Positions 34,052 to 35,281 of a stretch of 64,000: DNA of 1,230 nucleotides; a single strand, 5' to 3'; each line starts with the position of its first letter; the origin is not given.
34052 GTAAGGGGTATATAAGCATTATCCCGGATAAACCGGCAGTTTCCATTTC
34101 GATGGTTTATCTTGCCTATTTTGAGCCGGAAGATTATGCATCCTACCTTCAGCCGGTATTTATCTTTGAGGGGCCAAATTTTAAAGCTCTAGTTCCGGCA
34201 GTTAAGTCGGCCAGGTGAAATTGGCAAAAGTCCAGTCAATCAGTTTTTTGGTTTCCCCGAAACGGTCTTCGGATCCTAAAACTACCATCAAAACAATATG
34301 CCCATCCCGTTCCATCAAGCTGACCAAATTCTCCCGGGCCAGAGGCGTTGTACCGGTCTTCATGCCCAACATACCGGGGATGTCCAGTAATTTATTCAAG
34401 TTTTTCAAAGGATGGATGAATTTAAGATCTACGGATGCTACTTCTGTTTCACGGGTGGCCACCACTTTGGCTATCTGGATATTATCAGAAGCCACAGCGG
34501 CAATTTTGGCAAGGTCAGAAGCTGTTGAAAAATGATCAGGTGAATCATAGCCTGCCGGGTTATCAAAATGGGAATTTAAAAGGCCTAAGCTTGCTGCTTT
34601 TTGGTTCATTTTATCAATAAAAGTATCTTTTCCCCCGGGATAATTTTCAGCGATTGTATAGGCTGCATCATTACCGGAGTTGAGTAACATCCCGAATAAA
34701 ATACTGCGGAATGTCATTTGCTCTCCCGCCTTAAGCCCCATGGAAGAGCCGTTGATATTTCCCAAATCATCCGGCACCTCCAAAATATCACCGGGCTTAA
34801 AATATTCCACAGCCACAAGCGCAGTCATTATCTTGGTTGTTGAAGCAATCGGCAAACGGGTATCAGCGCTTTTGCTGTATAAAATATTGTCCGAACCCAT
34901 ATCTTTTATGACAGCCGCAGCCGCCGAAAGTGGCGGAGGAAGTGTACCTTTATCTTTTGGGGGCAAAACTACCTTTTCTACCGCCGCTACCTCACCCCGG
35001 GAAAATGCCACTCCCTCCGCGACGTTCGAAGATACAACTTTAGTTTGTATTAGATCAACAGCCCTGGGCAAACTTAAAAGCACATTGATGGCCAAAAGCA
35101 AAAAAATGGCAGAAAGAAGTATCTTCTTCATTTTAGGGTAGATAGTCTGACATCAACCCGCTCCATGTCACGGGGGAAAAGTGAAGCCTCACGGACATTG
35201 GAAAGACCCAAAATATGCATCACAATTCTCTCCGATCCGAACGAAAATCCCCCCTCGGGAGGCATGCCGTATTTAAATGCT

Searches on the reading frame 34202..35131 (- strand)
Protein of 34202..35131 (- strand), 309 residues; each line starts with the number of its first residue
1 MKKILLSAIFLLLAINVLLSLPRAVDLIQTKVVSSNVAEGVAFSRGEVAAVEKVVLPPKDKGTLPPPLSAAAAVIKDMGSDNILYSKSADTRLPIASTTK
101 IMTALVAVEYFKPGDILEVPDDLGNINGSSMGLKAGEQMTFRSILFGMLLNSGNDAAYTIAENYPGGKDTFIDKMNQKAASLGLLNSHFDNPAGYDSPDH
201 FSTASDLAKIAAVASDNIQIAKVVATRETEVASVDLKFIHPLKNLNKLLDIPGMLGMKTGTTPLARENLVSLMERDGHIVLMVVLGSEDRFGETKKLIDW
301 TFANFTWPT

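Call 94: search_protein_families(library=pfam, proteins=[window:34202-35131:-], max_evalue=0.001)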
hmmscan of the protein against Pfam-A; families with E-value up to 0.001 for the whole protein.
window:34202-35131:- (309 aa): 2 families
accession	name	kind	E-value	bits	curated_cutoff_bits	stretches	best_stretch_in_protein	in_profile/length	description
PF00768.25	Peptidase_S11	-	2.5e-48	165.1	27.6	1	65-287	7-237/239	D-alanyl-D-alanine carboxypeptidase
PF02113.21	Peptidase_S13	-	4.3e-05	22.9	22.8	1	70-111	18-59/444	D-Ala-D-Ala carboxypeptidase 3 (S13) family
